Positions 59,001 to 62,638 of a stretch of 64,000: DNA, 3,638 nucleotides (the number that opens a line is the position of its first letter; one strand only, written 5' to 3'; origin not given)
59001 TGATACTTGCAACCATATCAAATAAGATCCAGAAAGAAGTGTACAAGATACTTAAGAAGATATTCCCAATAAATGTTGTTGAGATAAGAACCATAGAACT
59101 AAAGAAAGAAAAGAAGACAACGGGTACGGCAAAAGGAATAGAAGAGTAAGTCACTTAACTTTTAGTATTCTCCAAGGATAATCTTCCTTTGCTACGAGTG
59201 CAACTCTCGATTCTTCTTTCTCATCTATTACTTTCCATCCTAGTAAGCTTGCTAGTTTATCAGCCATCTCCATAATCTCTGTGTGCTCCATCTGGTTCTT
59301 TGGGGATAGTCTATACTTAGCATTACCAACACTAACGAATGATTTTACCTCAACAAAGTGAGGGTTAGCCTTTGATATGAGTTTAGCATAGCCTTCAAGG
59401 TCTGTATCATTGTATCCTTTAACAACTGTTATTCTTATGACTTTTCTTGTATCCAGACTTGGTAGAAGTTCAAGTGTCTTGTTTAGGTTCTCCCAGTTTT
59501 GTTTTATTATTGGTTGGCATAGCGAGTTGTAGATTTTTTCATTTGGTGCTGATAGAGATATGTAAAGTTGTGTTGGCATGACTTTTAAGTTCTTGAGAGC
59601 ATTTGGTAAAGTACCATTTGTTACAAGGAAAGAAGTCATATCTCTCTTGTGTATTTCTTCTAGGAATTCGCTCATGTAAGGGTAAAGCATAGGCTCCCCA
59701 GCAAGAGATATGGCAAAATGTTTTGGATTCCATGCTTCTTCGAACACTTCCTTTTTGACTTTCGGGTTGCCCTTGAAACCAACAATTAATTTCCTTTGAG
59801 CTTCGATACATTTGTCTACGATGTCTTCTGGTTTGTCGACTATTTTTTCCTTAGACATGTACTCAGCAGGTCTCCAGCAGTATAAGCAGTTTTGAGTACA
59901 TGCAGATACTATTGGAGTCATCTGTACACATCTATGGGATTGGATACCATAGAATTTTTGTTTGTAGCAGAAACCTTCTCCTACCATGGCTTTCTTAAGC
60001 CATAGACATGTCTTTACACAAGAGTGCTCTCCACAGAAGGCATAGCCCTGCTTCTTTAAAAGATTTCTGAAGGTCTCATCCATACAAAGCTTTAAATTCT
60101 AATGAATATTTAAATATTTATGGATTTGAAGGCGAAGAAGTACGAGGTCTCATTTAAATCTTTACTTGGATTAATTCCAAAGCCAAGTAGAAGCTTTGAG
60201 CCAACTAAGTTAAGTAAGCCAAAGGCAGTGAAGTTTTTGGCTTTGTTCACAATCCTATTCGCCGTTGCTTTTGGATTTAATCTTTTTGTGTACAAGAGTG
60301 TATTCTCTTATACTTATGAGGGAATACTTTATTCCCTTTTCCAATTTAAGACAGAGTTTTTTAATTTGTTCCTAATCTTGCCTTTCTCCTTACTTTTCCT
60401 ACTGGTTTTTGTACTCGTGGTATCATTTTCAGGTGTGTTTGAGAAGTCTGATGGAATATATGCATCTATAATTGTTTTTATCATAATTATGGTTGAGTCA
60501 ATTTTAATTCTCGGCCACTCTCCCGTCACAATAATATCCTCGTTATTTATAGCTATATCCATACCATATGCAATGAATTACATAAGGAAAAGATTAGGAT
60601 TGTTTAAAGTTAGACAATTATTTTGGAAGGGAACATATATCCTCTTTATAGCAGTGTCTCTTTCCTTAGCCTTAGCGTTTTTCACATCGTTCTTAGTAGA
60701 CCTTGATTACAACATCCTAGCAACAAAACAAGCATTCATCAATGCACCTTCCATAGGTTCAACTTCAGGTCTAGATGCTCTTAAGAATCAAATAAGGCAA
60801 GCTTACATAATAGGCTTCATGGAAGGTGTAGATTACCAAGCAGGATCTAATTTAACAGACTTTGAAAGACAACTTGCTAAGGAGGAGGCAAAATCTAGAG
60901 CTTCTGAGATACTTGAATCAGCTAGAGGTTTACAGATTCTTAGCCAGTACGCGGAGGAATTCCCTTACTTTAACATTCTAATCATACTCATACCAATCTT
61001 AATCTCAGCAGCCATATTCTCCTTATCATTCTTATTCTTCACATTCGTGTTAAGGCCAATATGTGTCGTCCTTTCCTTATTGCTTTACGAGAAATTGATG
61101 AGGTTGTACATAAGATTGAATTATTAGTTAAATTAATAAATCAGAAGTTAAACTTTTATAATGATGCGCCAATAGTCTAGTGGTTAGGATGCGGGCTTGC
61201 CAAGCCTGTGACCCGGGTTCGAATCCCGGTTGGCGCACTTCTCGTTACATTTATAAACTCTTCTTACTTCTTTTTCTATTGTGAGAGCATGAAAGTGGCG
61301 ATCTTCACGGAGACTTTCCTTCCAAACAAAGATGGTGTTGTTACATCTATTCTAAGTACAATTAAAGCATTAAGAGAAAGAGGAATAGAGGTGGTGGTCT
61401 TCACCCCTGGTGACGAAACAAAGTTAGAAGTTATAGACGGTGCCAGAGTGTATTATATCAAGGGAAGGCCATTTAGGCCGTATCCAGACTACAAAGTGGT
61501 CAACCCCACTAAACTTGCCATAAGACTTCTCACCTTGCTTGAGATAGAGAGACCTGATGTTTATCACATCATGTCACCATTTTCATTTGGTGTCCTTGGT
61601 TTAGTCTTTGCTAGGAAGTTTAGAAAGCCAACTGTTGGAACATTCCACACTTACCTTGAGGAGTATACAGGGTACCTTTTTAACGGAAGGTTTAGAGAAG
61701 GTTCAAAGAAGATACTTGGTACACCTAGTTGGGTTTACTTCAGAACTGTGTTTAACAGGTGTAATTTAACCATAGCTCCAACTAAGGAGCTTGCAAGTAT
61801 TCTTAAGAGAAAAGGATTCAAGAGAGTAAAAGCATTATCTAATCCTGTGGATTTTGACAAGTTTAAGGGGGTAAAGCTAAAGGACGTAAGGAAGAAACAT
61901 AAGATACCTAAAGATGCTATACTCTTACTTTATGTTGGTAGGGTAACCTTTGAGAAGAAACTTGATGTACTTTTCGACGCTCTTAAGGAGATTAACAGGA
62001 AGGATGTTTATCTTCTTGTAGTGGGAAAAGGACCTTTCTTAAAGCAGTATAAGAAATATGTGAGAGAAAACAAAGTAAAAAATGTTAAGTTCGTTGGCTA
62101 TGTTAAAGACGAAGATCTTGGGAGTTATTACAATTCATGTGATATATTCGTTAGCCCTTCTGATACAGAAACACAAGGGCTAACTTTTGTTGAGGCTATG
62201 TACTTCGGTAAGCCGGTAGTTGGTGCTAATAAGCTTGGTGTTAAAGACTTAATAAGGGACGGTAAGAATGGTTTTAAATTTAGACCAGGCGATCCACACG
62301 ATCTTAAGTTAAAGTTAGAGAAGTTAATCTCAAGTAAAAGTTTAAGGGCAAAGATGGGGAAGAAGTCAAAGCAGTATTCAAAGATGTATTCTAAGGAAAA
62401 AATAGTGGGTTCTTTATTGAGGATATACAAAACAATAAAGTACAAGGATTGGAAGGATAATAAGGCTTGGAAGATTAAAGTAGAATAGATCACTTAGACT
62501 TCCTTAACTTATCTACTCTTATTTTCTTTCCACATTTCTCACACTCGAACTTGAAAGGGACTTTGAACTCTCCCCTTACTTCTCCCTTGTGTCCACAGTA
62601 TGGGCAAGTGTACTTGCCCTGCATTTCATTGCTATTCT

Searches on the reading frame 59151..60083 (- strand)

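Call 66: search_protein_families(library=pfam, proteins=[window:59151-60083:-], max_evalue=0.001)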
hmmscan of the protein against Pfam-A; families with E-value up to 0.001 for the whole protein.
window:59151-60083:- (310 aa): 2 families
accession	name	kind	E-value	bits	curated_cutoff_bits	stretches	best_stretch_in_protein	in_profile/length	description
PF04055.27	Radical_SAM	-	8e-19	68.8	29.5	1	58-236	3-166/166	Radical SAM superfamily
PF08608.17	Wyosine_form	-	2.7e-14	53.6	22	1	238-299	1-63/63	Wyosine base formation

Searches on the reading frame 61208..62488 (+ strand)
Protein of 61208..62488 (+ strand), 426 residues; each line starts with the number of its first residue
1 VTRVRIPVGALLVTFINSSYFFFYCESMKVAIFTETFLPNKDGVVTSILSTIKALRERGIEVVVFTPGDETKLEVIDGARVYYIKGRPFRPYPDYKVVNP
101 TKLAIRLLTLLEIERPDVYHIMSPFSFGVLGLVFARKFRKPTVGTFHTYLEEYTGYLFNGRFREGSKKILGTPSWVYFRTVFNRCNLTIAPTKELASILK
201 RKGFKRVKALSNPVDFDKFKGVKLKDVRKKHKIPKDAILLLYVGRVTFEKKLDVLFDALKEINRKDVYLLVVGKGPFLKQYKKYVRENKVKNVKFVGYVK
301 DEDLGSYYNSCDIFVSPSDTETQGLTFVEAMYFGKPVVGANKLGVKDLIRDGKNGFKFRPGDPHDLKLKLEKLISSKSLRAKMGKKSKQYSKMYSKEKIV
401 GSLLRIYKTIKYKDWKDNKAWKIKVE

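Call 101: search_protein_families(library=pfam, proteins=[window:61208-62488:+], max_evalue=0.01)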
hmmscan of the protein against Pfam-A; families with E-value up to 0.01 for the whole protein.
window:61208-62488:+ (426 aa): 7 families
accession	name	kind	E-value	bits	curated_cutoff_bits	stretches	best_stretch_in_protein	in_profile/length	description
PF00534.26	Glycos_transf_1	-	8.8e-42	143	26.4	1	227-389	5-171/172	Glycosyl transferases group 1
PF13692.12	Glyco_trans_1_4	-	6e-33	114.5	27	1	239-375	3-141/142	Glycosyl transferases group 1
PF13439.12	Glyco_transf_4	-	1.2e-26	94.2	28.5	1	42-217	2-169/170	Glycosyltransferase Family 4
PF13579.12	Glyco_trans_4_4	-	8.5e-16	59.1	29.7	1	43-209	2-152/158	Glycosyl transferase 4-like domain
PF13524.12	Glyco_trans_1_2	-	7.2e-06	26.4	25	1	258-389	8-127/144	Glycosyl transferase-like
PF20706.3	GT4-conflict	-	2.1e-05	24.1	26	1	227-352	186-323/385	Family 4 Glycosyltransferase in conflict systems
PF13477.12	Glyco_trans_4_2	-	5.8e-05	23.7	23.4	1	37-143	4-102/139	Glycosyl transferase 4-like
